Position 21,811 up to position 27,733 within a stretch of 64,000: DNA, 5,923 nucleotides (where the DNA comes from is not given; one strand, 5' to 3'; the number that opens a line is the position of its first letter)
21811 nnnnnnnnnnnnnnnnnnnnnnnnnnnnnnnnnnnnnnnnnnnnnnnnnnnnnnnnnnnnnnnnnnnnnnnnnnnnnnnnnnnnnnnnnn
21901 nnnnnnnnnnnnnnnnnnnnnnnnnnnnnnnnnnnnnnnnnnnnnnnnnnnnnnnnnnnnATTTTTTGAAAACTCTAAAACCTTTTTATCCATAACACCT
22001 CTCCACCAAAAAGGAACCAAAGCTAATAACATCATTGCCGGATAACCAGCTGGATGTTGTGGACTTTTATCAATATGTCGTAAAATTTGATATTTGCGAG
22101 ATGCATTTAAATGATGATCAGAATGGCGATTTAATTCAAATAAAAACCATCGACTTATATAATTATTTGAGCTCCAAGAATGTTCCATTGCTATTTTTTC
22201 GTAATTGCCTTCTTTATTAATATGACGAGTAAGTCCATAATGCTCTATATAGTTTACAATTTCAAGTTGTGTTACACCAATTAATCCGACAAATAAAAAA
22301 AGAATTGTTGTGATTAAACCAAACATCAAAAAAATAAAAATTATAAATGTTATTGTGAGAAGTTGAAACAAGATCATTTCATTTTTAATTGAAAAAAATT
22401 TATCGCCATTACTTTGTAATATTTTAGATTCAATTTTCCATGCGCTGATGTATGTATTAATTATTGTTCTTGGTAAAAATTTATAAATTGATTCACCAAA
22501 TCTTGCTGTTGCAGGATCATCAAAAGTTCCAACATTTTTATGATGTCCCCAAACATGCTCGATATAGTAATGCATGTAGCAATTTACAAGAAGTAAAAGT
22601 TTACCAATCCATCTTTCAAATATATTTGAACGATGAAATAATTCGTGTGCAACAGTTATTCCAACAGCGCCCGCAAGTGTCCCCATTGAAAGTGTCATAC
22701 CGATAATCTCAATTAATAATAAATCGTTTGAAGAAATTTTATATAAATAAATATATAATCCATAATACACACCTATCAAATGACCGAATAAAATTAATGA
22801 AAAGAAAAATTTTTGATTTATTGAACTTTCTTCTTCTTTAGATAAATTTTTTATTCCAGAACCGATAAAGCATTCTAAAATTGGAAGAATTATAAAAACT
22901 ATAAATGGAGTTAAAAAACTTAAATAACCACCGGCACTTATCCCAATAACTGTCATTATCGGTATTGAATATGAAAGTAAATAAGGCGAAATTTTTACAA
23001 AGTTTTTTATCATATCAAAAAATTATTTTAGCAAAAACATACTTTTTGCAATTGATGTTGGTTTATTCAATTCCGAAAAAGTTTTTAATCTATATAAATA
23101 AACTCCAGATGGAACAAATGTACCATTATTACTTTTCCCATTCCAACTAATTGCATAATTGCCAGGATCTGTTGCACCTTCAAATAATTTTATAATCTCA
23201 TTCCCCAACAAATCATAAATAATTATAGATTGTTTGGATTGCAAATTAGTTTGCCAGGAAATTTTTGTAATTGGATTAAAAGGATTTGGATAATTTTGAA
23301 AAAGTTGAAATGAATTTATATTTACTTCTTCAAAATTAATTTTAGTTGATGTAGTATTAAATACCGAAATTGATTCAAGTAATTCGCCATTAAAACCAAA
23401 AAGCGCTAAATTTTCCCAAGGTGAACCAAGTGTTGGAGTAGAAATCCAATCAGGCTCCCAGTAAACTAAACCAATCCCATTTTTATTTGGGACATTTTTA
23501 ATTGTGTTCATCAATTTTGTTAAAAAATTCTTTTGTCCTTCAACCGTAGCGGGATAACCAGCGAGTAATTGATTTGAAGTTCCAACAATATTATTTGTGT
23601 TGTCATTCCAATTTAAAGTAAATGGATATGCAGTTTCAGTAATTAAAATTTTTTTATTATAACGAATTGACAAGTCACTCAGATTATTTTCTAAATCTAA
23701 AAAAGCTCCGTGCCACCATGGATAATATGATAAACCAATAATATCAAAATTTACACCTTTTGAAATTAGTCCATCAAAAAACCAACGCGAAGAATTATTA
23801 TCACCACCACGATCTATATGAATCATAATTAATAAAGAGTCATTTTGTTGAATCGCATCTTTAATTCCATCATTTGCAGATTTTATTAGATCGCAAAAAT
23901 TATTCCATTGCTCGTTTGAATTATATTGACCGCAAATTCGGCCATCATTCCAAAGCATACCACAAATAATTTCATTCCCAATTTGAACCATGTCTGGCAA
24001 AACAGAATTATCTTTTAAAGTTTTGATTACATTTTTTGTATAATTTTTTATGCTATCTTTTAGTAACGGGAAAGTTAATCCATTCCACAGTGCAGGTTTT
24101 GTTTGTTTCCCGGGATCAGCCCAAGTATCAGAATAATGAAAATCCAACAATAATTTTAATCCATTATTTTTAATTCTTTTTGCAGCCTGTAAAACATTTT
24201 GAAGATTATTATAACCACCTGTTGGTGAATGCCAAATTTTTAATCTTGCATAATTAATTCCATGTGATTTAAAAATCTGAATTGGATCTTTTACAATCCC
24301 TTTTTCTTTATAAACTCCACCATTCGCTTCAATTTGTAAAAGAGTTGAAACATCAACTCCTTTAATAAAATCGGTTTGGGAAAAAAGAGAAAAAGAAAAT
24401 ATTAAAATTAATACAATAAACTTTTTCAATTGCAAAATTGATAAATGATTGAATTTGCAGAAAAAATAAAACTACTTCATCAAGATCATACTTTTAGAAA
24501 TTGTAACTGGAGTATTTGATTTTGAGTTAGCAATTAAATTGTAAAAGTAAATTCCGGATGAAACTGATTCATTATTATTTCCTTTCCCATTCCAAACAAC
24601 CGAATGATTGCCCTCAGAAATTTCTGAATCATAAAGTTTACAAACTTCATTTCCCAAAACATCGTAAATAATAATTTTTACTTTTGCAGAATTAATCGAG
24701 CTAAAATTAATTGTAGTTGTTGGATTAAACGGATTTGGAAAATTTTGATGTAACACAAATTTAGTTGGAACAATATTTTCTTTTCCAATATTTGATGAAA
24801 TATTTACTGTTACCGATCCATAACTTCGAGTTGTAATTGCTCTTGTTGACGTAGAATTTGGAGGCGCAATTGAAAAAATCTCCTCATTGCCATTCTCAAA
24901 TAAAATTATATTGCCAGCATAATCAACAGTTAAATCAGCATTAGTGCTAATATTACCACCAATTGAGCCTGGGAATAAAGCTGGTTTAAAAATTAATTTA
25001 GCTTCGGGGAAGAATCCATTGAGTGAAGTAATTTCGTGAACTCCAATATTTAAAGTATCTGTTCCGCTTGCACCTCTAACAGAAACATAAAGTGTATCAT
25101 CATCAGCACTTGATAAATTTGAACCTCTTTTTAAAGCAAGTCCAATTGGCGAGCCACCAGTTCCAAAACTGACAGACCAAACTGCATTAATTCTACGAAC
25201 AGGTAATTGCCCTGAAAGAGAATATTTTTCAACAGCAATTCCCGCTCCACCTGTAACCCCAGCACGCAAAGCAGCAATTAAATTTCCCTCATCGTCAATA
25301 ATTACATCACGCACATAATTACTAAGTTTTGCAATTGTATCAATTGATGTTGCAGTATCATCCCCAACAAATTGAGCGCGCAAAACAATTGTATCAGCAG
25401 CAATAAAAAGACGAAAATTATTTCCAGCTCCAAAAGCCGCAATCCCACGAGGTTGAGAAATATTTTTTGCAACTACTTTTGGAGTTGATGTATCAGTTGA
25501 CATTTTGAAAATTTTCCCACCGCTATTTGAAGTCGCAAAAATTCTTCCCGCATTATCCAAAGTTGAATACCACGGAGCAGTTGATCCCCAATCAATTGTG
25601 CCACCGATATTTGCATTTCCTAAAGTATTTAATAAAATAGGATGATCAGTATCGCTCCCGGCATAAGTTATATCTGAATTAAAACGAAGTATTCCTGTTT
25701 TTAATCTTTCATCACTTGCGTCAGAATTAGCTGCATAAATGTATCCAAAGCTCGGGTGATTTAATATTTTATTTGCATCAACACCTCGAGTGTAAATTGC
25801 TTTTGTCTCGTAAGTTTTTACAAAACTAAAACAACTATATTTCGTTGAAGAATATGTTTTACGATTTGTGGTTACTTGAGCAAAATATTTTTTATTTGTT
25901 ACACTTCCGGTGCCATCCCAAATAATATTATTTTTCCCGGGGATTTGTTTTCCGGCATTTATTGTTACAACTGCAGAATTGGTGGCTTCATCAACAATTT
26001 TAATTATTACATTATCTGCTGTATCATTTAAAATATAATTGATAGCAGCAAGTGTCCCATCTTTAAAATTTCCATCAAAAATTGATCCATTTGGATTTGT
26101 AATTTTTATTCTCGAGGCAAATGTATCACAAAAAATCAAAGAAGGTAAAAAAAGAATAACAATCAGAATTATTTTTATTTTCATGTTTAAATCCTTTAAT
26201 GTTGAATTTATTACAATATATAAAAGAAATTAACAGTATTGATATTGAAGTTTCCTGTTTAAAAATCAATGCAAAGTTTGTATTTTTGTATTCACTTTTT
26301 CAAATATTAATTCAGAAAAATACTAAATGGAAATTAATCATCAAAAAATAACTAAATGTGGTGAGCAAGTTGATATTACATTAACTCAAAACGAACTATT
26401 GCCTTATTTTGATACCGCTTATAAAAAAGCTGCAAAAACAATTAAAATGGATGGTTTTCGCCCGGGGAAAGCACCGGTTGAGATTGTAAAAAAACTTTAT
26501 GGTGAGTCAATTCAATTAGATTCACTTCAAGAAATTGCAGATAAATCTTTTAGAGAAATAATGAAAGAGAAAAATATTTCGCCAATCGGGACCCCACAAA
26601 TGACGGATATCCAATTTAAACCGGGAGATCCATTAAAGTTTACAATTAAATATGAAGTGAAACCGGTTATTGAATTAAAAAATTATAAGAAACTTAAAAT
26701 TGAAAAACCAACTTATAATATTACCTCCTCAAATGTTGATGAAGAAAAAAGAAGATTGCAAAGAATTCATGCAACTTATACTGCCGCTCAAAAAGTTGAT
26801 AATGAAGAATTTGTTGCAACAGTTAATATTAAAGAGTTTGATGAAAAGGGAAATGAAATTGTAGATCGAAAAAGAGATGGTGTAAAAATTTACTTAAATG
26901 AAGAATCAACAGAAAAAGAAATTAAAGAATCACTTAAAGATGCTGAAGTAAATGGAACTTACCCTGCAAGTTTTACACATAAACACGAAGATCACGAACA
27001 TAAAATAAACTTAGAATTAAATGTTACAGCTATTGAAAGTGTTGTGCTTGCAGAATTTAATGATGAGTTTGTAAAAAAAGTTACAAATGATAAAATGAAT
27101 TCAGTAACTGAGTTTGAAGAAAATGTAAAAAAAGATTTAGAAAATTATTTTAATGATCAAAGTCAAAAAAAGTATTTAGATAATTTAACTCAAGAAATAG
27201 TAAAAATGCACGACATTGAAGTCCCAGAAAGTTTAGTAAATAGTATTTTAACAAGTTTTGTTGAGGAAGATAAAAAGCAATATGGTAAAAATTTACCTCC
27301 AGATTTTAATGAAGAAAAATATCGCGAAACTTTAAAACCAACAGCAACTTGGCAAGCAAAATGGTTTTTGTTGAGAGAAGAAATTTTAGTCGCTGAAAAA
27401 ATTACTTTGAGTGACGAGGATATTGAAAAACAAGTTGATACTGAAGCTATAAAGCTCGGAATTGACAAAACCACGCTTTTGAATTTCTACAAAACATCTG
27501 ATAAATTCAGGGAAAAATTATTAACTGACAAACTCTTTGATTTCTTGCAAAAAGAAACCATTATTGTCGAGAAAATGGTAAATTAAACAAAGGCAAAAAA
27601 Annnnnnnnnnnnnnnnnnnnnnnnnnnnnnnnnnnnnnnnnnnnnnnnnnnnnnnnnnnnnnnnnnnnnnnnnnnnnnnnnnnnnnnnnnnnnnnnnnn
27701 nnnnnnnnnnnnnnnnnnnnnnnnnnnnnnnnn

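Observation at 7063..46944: Two independent foreign segments share one architecture: cargo co-oriented inside a host ORF, junction at a single shared codon, no mobility genes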

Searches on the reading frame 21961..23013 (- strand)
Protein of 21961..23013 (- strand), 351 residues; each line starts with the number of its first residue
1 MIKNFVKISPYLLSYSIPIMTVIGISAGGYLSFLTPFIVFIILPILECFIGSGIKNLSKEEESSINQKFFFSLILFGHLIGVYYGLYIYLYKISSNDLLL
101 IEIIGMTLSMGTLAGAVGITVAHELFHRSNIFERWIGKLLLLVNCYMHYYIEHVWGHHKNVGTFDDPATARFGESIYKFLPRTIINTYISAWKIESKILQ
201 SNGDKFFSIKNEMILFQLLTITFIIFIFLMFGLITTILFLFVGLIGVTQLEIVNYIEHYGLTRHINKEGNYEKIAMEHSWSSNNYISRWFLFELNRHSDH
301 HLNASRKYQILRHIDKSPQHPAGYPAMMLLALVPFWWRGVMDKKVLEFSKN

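Call 45: search_protein_families(library=pfam, proteins=[window:21961-23013:-], max_evalue=0.00001)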
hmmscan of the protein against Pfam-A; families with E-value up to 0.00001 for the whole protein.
window:21961-23013:- (351 aa): 1 family
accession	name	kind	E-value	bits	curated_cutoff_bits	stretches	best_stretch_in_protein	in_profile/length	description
PF00487.30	FA_desaturase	-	1.5e-30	107.3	29.7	1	107-315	9-235/253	Fatty acid desaturase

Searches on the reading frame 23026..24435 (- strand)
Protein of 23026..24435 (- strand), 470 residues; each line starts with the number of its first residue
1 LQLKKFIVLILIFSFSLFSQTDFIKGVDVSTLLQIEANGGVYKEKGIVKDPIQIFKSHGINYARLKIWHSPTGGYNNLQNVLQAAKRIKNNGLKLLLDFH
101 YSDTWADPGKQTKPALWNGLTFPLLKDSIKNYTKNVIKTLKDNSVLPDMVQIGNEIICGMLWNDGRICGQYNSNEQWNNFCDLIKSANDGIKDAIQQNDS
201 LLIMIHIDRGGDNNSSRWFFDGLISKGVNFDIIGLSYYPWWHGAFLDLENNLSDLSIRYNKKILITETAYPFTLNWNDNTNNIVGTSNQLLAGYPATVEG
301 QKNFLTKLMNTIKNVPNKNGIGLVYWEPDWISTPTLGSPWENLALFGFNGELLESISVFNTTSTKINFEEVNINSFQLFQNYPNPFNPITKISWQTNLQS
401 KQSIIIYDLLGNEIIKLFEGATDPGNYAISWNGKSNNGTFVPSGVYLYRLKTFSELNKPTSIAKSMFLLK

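Call 45: search_protein_families(library=pfam, proteins=[window:23026-24435:-], max_evalue=0.00001)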
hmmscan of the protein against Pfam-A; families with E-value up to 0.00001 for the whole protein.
window:23026-24435:- (470 aa): 2 families
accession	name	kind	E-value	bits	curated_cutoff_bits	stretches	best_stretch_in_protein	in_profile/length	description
PF07745.19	Glyco_hydro_53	-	5.6e-114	381.1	24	1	24-359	1-340/340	Glycosyl hydrolase family 53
PF13860.13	FlgD_ig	-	2e-06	28.1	27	1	392-451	12-74/79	FlgD Ig-like domain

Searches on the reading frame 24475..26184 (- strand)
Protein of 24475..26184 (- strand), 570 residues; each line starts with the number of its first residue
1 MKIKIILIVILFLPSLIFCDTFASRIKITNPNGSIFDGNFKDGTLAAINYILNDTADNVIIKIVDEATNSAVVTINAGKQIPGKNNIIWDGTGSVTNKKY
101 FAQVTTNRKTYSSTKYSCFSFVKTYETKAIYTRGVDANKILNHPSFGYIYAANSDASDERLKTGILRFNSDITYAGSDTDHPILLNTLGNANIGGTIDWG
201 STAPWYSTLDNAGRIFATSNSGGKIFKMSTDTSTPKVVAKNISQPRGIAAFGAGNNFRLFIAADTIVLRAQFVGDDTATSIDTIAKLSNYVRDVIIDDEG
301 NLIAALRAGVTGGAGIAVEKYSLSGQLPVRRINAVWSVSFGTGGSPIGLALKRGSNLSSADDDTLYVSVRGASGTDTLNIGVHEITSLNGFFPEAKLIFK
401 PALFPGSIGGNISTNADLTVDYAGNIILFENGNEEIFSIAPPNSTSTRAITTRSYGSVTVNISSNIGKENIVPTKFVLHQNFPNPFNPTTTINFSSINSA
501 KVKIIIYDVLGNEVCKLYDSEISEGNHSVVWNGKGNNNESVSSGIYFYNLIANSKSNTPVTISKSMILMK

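Call 45: search_protein_families(library=pfam, proteins=[window:24475-26184:-], max_evalue=0.00001)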
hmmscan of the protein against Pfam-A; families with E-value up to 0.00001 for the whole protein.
window:24475-26184:- (570 aa): 2 families
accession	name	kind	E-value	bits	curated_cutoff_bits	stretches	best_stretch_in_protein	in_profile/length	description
PF13860.13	FlgD_ig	-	2e-14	53.7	27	1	496-551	19-74/79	FlgD Ig-like domain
PF18962.6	Por_Secre_tail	-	5e-06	27.2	27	1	482-557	2-69/75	Secretion system C-terminal sorting domain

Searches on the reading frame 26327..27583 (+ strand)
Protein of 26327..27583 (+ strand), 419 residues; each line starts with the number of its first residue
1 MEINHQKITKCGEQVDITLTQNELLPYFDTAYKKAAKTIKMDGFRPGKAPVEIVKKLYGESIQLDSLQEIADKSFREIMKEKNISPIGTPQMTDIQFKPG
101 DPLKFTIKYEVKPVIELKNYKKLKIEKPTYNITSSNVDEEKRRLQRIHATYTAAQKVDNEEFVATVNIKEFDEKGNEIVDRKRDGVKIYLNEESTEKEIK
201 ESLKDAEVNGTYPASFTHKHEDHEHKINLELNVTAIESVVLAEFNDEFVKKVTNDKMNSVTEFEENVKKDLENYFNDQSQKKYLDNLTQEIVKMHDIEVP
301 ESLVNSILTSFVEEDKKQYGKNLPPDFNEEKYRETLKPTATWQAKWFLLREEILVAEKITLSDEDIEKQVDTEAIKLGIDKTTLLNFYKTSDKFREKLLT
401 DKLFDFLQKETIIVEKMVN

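Call 45: search_protein_families(library=pfam, proteins=[window:26327-27583:+], max_evalue=0.00001)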
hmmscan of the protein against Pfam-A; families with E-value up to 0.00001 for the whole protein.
window:26327-27583:+ (419 aa): 2 families
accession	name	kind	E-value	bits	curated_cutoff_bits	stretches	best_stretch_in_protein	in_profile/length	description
PF05697.18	Trigger_N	-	6.5e-37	127.5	22.2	1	1-142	1-142/144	Bacterial trigger factor protein (TF)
PF05698.19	Trigger_C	-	3.2e-17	63.5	22.7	1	259-407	1-160/162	Bacterial trigger factor protein (TF) C-terminus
